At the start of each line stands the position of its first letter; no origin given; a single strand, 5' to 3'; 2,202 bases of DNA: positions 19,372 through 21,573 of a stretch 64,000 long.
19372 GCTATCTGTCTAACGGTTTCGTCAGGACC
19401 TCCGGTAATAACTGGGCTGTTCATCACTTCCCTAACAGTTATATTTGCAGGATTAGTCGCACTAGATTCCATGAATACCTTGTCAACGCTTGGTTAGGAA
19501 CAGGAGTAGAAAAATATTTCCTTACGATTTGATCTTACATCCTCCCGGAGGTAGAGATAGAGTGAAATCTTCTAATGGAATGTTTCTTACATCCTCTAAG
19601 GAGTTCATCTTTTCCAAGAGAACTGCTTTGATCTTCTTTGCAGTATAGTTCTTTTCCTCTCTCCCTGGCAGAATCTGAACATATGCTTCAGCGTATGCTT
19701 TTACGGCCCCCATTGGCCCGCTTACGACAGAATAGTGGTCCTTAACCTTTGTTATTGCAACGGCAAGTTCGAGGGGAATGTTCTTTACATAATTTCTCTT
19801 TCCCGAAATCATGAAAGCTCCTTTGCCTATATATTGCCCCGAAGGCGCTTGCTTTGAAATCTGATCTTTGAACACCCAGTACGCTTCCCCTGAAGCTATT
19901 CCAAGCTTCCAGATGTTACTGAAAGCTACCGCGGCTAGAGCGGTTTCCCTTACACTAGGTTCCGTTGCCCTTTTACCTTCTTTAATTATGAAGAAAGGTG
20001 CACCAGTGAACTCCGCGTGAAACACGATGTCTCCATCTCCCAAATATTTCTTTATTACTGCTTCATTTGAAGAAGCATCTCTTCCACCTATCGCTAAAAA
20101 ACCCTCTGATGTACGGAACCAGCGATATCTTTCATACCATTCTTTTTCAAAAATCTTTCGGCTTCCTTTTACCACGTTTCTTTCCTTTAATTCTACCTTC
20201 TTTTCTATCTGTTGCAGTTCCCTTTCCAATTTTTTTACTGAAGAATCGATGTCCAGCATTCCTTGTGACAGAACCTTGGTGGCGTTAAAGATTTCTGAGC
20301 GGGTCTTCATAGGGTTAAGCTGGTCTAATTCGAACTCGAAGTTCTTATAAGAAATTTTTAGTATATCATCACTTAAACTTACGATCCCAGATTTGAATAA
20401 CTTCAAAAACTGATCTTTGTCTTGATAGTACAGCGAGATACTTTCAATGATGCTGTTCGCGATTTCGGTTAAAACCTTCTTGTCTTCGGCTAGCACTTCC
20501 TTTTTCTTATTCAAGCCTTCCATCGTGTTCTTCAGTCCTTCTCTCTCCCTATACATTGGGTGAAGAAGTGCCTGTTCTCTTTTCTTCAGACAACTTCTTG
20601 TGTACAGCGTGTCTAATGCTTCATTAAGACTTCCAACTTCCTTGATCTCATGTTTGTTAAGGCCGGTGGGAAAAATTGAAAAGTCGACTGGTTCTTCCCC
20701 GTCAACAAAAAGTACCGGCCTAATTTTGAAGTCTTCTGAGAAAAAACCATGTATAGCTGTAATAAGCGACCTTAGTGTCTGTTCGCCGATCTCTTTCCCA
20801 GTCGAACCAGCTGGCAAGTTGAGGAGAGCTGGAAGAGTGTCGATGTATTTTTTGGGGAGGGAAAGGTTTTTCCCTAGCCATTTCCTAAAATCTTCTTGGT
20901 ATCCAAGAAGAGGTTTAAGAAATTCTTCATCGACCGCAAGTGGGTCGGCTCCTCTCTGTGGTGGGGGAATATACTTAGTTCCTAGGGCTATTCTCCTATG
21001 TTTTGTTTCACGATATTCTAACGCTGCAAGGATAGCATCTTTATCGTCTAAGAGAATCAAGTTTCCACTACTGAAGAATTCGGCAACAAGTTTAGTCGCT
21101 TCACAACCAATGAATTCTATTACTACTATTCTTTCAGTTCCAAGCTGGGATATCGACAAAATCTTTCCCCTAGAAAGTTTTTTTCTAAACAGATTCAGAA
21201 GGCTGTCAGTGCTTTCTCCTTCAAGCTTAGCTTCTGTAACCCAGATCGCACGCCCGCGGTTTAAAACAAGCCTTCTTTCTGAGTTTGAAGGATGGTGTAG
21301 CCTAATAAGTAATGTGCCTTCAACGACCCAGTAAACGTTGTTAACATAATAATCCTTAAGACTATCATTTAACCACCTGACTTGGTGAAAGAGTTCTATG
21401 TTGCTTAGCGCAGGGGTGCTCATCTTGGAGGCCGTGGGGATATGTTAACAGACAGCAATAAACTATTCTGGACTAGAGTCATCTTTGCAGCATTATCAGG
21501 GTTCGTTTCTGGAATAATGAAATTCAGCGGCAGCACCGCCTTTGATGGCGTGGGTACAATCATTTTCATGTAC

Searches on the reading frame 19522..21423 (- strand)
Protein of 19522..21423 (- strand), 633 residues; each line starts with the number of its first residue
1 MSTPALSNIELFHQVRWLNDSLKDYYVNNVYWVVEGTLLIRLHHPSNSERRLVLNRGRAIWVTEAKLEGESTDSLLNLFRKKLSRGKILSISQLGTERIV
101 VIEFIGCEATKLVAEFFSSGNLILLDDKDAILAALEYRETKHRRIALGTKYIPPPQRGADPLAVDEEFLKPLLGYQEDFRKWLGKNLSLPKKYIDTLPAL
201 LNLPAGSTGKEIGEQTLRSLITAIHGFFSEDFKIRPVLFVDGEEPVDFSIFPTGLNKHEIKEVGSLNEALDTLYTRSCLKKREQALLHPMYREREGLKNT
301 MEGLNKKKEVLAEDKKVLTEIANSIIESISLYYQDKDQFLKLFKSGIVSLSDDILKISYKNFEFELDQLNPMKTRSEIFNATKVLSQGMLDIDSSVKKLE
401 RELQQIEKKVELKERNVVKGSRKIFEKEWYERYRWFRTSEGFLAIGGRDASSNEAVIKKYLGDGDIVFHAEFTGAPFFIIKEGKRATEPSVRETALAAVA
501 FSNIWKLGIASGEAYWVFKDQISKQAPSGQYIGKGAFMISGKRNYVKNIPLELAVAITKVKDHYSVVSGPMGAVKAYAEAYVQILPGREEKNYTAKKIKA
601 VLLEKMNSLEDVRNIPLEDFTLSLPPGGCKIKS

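Call 69: find_encoding_contigs(protein=window:19522-21423:-, flank=10000, max_places=1)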
Protein window:19522-21423:- (633 aa): 4 contigs read that carry it; 1 place shown.
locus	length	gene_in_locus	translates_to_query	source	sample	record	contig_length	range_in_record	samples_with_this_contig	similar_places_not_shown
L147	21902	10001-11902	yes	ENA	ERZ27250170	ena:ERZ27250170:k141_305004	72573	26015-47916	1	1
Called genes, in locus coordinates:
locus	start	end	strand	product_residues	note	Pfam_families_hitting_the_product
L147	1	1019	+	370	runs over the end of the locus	PF04123:DUF373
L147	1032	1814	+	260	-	PF01255:Prenyltransf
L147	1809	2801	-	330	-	PF00586:AIRS, PF02769:AIRS_C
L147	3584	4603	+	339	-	PF00709:Adenylsucc_synt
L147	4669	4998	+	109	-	-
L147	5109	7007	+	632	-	PF03485:Arg_tRNA_synt_N, PF00750:tRNA-synt_1d, PF05746:DALR_1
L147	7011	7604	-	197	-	PF05683:Fumerase_C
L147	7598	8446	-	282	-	PF05681:Fumerase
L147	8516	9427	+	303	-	PF08423:Rad51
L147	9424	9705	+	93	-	-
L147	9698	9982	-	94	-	-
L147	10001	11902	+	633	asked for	PF05833:NFACT_N, PF05670:NFACT-R_1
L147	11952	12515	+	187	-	PF00571:CBS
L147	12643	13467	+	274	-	PF00571:CBS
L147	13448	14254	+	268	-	PF00571:CBS (weak)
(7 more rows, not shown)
